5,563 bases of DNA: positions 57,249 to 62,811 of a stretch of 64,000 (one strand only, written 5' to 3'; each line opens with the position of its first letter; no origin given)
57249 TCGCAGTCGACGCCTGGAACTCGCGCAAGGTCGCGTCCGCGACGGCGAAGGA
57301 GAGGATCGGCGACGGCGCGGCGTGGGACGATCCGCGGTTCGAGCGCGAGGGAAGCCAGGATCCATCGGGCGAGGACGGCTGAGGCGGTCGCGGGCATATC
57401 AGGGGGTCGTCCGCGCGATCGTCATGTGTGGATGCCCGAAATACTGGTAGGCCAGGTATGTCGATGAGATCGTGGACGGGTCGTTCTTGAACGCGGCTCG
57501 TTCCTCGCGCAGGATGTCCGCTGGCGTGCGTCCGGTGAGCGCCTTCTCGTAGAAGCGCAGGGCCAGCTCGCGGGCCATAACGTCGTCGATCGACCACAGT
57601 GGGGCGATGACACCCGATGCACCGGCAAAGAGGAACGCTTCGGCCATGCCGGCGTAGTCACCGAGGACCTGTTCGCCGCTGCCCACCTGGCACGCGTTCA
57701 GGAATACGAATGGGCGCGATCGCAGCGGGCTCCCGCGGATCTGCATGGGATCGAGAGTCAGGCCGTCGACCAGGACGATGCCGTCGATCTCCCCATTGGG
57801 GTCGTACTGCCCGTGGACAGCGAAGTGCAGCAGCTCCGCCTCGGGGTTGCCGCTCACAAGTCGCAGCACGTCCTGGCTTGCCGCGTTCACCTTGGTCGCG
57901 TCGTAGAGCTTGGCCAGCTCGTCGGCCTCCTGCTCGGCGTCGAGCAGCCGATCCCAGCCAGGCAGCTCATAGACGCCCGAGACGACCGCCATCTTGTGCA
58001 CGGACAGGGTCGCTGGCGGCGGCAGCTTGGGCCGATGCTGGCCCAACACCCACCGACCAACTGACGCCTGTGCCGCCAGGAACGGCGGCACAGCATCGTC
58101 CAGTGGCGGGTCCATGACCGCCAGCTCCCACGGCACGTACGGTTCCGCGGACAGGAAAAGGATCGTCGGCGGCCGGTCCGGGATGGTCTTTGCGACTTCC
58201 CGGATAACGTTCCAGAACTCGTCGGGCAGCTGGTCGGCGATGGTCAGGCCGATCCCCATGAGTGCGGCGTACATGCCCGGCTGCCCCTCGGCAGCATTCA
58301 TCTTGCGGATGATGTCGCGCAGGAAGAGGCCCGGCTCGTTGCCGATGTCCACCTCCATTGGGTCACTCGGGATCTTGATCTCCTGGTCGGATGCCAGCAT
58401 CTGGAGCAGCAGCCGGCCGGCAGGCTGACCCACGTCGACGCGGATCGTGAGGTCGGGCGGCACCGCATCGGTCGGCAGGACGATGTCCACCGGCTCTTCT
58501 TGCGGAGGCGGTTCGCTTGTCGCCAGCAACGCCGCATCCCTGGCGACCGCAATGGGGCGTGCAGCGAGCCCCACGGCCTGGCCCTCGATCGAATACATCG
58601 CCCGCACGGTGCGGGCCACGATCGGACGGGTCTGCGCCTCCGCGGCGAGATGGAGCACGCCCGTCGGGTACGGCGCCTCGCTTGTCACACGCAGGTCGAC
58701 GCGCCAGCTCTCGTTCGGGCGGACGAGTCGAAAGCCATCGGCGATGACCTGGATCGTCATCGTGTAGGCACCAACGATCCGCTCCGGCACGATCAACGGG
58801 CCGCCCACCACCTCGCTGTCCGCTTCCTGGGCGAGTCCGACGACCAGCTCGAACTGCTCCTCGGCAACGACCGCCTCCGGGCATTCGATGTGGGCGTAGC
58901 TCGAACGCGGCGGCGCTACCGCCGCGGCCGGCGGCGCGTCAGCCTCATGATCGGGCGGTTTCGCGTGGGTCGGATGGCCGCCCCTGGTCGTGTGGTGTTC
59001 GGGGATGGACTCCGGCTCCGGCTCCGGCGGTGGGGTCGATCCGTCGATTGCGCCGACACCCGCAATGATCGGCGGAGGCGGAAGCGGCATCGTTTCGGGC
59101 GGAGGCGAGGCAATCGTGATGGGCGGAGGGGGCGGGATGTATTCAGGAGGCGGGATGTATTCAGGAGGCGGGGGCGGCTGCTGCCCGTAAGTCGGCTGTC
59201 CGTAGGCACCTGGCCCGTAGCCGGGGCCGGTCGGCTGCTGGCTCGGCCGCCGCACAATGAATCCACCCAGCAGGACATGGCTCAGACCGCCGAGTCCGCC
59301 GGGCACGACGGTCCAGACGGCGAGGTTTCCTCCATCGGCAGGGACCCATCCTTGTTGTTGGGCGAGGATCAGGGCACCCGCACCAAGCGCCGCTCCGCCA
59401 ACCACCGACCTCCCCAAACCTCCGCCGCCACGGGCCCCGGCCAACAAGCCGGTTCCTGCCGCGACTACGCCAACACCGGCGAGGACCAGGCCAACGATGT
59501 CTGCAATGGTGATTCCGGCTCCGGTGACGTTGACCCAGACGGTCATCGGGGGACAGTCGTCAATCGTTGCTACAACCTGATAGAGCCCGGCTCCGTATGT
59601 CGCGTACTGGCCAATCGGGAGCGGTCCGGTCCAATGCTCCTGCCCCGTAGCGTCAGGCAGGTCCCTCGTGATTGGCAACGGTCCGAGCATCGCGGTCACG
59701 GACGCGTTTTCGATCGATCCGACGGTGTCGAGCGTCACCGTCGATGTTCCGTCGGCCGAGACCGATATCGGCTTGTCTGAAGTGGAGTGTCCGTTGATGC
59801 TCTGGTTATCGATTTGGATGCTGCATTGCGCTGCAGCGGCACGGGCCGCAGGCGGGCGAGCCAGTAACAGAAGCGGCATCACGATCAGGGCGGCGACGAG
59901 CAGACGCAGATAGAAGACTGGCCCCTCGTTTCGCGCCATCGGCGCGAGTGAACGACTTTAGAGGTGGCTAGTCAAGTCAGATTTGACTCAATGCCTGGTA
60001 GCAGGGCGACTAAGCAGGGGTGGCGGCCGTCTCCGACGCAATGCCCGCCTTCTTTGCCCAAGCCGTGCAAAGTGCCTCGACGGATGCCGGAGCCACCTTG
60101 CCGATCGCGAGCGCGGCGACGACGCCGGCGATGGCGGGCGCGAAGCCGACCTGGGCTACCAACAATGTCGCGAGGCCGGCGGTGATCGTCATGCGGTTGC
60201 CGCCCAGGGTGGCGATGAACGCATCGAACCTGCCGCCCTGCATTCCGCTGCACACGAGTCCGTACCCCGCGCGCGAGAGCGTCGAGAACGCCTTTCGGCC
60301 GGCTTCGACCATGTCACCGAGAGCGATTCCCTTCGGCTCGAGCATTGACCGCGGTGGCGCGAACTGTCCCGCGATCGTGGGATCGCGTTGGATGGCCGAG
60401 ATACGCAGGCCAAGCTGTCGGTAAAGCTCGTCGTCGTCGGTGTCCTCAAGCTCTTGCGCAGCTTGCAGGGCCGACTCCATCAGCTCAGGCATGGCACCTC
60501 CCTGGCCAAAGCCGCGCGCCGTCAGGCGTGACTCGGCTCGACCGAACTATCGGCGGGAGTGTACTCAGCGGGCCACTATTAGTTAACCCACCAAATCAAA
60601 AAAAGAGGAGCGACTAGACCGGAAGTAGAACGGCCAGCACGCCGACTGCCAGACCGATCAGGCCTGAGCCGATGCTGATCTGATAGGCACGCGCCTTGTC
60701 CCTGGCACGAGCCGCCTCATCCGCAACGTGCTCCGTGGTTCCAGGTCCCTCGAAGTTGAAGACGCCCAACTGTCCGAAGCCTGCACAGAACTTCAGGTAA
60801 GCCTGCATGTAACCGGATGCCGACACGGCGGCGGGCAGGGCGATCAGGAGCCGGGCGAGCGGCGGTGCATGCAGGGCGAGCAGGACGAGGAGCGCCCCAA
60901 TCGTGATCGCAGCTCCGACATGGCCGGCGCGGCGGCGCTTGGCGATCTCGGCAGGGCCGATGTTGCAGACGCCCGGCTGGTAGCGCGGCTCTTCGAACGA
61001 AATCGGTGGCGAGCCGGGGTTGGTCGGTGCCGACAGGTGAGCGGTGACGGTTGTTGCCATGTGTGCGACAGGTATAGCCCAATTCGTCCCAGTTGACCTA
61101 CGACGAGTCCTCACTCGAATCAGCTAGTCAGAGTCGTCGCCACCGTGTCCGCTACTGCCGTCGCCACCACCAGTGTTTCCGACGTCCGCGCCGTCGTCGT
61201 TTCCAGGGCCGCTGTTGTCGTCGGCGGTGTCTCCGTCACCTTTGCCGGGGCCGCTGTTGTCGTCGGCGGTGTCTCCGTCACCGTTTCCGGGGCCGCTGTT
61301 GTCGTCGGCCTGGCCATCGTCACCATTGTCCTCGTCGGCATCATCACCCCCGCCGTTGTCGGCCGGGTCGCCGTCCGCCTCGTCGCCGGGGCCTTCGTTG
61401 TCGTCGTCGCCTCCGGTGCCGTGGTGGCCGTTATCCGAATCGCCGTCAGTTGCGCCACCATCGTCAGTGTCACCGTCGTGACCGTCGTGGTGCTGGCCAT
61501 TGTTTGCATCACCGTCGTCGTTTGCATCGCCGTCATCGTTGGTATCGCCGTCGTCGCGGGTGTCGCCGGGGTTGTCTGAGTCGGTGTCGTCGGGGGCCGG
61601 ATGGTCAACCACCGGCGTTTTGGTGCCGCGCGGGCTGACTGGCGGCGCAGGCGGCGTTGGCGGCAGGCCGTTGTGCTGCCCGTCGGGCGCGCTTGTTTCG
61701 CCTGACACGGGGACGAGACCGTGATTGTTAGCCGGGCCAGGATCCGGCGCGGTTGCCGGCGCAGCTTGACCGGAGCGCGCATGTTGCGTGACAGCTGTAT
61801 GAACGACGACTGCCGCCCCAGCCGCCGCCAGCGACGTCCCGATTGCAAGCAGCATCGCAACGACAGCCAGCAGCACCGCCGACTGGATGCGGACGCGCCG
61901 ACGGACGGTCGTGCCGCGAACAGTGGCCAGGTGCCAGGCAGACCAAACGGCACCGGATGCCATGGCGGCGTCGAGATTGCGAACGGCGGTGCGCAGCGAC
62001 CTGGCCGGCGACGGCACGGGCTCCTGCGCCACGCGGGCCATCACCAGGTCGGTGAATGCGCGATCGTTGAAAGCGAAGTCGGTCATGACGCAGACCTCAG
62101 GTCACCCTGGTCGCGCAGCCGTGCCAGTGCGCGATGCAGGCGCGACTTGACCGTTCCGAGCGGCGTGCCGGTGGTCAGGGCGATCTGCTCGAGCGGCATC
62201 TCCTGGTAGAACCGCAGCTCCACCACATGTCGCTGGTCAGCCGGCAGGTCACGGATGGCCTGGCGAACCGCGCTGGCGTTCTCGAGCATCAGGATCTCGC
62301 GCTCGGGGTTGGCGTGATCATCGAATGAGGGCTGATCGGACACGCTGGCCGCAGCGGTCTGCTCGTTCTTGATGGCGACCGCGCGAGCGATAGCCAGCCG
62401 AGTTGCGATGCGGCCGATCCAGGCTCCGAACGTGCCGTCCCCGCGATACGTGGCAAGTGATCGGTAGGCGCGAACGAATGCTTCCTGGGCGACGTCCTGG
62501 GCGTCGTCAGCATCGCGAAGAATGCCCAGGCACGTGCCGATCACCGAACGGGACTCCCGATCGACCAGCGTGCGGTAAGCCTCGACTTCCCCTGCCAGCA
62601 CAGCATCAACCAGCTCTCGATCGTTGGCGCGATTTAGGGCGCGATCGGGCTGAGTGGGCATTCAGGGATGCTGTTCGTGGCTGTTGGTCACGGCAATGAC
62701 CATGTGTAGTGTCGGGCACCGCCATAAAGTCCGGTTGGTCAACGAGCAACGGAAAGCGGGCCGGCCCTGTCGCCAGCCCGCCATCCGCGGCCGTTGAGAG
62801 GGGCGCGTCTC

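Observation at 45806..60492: Frameshift-free ~15-kb locus with four proteases (2 membrane CHAT, 2 Zn metallopeptidases) plus MBL, PhoD-like and GMC enzymes: candidate undescribed proteolytic signalling/conflict system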

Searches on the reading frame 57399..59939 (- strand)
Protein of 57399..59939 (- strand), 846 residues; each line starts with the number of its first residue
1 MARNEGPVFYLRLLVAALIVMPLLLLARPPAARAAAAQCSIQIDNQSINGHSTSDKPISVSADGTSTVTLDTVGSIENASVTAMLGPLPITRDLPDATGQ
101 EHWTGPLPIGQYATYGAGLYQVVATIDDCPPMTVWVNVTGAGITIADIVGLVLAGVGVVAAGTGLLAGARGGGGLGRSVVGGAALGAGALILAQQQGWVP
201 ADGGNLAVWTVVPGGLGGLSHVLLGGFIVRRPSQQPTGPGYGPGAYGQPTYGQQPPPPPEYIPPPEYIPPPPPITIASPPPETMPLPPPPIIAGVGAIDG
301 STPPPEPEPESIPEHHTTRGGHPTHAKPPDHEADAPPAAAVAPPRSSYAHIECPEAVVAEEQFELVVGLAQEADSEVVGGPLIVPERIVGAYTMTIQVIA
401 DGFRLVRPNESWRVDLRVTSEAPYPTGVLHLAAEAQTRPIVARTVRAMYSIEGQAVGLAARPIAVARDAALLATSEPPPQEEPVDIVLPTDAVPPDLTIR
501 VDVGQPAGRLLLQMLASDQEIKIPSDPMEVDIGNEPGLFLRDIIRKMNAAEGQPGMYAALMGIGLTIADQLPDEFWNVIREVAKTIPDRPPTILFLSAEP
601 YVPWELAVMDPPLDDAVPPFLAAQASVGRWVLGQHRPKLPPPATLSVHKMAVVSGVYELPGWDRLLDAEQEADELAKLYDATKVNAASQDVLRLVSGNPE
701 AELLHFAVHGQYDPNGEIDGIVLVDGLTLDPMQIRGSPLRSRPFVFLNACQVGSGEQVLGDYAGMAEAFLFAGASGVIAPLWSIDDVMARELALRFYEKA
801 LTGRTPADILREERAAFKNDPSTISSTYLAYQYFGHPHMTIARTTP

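Call 4: search_protein_families(library=pfam, max_evalue=0.01, proteins=[window:57399-59939:-])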
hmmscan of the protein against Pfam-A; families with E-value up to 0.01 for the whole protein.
window:57399-59939:- (846 aa): 1 family
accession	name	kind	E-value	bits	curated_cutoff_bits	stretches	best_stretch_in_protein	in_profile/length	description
PF12770.12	CHAT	-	4.1e-21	76.1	24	1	661-822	99-271/289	CHAT domain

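Call 7: find_encoding_contigs(protein=window:57399-59939:-, flank=10000, max_places=6)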
Protein window:57399-59939:- (846 aa): no gene with exactly this product is on record in the collection.

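Call 9: search_protein_families(library=padloc, max_evalue=0.01, proteins=[window:57399-59939:-])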
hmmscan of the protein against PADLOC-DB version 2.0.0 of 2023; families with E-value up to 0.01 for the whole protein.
window:57399-59939:- (846 aa): 0 families

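Call 10: search_protein_families(library=ncbifam, max_evalue=0.01, proteins=[window:57399-59939:-])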
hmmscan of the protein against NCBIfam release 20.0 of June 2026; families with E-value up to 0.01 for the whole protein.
window:57399-59939:- (846 aa): 0 families

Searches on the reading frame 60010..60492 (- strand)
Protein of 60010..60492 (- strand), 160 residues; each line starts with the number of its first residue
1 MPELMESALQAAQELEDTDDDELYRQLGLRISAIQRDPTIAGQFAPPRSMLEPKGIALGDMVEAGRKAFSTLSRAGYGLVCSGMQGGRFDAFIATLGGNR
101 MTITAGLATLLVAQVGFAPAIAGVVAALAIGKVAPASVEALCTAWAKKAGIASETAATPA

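Call 9: search_protein_families(library=padloc, max_evalue=0.01, proteins=[window:60010-60492:-])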
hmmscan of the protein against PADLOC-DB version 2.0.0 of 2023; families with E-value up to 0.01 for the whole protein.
window:60010-60492:- (160 aa): 0 families

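Call 10: search_protein_families(library=ncbifam, max_evalue=0.01, proteins=[window:60010-60492:-])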
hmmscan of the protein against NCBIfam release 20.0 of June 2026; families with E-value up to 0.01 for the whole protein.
window:60010-60492:- (160 aa): 0 families

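Call 15: search_protein_families(library=pfam, max_evalue=0.001, proteins=[window:60010-60492:-])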
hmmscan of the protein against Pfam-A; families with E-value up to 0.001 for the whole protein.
window:60010-60492:- (160 aa): 0 families

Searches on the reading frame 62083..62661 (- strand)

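Call 15: search_protein_families(library=pfam, max_evalue=0.001, proteins=[window:62083-62661:-])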
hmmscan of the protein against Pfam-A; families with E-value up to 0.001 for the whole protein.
window:62083-62661:- (192 aa): 3 families
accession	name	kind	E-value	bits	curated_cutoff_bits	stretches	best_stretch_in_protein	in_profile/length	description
PF08281.18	Sigma70_r4_2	-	8.8e-16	57.7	25.7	1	131-182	3-54/54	Sigma-70, region 4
PF04545.22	Sigma70_r4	-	2e-15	56.5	24.1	1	135-183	1-49/50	Sigma-70, region 4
PF04542.20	Sigma70_r2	-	1.1e-13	51.2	24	1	32-91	1-62/71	Sigma-70 region 2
